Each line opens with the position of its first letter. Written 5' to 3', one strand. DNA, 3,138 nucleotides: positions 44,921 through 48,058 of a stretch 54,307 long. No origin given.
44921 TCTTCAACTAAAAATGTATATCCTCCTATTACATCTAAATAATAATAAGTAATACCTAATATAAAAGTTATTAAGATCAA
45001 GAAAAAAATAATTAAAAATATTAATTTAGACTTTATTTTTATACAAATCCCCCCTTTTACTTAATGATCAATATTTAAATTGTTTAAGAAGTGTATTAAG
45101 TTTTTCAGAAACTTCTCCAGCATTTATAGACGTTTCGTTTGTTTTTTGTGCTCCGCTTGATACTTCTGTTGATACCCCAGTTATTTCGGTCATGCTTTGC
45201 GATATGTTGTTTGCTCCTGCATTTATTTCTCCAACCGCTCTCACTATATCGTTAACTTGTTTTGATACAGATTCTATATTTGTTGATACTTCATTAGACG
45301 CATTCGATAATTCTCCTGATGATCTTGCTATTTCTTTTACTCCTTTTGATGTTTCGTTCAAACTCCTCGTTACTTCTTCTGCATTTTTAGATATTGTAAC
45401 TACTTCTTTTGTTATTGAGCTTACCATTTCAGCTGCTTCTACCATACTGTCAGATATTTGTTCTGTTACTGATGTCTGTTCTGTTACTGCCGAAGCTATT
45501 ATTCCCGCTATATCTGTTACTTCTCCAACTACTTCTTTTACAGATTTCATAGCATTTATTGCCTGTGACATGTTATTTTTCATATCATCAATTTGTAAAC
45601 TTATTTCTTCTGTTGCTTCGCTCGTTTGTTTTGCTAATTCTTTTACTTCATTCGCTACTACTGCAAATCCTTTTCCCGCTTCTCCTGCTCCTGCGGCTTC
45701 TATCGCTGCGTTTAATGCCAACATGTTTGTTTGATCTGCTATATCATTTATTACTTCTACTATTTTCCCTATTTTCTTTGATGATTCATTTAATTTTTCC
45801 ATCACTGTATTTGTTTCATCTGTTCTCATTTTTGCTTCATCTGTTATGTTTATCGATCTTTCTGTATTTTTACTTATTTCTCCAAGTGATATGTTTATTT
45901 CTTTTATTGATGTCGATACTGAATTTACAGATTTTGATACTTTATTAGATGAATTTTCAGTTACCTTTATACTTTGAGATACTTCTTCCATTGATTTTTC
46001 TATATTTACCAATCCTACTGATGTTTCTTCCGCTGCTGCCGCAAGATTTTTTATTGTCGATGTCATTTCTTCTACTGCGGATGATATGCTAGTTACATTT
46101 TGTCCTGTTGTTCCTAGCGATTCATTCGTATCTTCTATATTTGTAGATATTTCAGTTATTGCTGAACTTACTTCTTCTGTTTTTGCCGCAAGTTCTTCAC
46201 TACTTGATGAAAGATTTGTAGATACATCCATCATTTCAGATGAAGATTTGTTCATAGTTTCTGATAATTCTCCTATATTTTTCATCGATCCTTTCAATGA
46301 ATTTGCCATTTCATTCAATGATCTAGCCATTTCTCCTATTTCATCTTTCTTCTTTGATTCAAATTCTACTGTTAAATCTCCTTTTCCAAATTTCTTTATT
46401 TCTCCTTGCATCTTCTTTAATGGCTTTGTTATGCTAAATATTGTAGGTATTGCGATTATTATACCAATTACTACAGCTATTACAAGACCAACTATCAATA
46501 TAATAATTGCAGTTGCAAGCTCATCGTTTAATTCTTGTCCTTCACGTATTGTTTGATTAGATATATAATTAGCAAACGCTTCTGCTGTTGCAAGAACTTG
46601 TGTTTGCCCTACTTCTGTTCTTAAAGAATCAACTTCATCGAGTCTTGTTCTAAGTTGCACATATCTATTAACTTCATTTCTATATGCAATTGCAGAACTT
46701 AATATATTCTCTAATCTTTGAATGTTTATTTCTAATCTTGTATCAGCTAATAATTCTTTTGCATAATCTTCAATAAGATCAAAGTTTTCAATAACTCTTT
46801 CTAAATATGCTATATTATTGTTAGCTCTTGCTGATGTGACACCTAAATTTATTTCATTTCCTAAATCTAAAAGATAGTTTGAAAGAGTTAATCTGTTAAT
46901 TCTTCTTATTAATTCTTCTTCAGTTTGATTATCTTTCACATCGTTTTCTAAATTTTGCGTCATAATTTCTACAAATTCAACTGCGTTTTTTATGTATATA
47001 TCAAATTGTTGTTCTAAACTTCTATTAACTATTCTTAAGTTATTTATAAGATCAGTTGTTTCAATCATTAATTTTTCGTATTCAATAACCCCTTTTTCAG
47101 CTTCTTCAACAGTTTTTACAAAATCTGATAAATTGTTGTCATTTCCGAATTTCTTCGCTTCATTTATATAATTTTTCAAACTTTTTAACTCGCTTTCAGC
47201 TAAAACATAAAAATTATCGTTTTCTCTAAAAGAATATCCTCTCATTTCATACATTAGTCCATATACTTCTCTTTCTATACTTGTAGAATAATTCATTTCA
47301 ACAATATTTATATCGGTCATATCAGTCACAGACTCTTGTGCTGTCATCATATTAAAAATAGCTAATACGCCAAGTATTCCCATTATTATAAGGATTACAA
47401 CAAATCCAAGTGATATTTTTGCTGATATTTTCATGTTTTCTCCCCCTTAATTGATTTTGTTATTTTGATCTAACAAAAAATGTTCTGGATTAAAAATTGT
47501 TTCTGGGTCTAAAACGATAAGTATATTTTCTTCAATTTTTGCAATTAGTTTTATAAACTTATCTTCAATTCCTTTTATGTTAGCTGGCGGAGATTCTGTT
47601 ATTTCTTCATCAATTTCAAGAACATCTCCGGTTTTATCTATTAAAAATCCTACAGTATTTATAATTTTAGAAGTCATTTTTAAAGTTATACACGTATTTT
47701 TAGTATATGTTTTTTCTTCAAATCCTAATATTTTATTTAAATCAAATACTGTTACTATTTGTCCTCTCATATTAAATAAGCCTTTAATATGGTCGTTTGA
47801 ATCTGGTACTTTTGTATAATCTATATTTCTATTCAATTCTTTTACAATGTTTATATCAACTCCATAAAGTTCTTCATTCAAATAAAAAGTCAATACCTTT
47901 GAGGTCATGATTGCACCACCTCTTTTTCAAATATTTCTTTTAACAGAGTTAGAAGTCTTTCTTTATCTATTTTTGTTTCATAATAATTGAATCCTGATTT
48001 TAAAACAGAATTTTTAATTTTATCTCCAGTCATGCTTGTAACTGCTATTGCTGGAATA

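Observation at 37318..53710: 16-gene array coupling a Che-like chemosensory pathway to a partner-switching module with no target in sight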

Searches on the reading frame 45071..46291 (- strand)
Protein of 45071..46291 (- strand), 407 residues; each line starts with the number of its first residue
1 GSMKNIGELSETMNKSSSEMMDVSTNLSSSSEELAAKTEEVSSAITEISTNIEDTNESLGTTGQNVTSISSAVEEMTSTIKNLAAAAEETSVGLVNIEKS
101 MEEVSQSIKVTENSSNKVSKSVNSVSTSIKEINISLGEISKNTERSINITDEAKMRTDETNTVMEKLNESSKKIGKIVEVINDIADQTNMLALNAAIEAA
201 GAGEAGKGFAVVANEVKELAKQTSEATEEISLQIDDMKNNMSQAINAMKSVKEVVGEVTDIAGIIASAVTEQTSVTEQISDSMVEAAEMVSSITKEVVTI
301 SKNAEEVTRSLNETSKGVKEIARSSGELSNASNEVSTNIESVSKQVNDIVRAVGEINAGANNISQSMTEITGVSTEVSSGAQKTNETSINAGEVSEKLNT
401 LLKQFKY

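Call 84: search_solved_structures(query=window:45071-46291:-, max_evalue=0.00001, show_alignments=2)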
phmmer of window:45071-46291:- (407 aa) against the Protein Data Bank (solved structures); distinct sequences matched with E-value up to 0.00001: 14.
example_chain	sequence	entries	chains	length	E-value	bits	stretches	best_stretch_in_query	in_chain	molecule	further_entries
2ch7_A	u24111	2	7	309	1.7e-22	83.6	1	58-342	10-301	METHYL-ACCEPTING CHEMOTAXIS PROTEIN | Methyl-accepting chemotaxis protein 2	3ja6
2ch7_B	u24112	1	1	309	4.8e-22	82.1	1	58-342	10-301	METHYL-ACCEPTING CHEMOTAXIS PROTEIN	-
3ja6_H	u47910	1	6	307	5.3e-22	81.9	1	58-342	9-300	Methyl-accepting chemotaxis protein 2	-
3zx6_A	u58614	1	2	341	2.2e-20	76.6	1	157-300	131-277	HAMP, METHYL-ACCEPTING CHEMOTAXIS PROTEIN I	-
31cj_A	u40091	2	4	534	4e-20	75.7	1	83-311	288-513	Aerotaxis receptor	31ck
8c5v_I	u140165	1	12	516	4.1e-20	75.7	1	158-295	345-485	Methyl-accepting chemotaxis protein I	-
6s1k_E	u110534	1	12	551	7.2e-20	74.9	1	158-312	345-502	Methyl-accepting chemotaxis protein I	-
1qu7_A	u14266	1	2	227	5e-19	72.2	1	157-296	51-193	METHYL-ACCEPTING CHEMOTAXIS PROTEIN I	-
6s18_A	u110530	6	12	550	5.4e-19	72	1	152-335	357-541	Aromatic acid chemoreceptor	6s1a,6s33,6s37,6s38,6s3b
4jpb_B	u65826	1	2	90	1.2e-14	57.8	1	169-234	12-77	Methyl-accepting chemotaxis protein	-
3ur1_C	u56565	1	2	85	1.4e-14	57.6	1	169-233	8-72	Methyl-accepting chemotaxis protein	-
3g6b_A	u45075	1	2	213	2e-13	53.8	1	135-305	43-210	Methyl-accepting chemotaxis protein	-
3g67_A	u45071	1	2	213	2.3e-13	53.6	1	135-306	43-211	Methyl-accepting chemotaxis protein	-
8qae_A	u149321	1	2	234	7.8e-08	35.4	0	6-144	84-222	sc-apCC-6-SLLA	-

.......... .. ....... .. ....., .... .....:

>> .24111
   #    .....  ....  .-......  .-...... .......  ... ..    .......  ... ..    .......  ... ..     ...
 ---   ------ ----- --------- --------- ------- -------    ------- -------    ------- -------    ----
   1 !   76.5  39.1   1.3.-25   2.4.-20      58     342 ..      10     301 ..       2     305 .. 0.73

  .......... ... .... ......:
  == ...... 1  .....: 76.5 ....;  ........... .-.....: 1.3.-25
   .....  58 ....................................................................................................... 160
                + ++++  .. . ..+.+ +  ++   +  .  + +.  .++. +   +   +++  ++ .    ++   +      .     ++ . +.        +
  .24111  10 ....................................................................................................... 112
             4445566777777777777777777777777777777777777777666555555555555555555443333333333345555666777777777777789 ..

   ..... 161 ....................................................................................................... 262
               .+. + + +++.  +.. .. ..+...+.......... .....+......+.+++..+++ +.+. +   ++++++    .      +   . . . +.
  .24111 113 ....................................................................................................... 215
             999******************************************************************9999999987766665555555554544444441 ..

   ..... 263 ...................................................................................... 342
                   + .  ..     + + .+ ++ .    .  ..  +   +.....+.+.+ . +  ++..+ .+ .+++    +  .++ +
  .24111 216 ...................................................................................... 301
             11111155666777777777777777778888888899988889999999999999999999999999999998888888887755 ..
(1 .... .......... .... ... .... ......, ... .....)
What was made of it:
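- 45068..47434 (-): MCP1 (788 aa): two TM segments, a ~280-aa periplasmic helical domain, HAMP, and a ~407-aa signalling domain. It extends beyond the 44-heptad TM1143 at both ends (call 84).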

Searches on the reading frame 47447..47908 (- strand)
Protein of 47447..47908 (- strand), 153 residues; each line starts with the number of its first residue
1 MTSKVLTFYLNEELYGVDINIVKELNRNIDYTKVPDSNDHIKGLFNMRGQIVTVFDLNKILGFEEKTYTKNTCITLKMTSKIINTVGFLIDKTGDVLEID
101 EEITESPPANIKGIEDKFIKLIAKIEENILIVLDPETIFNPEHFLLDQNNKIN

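Call 5: search_protein_families(library=pfam, proteins=[window:47447-47908:-], max_evalue=0.01)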
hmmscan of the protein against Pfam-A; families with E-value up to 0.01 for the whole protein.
window:47447-47908:- (153 aa): 1 family
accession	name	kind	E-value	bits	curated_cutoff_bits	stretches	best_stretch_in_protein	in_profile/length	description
PF01584.24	CheW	-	2.8e-23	82.5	23.5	1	5-140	2-135/138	CheW-like domain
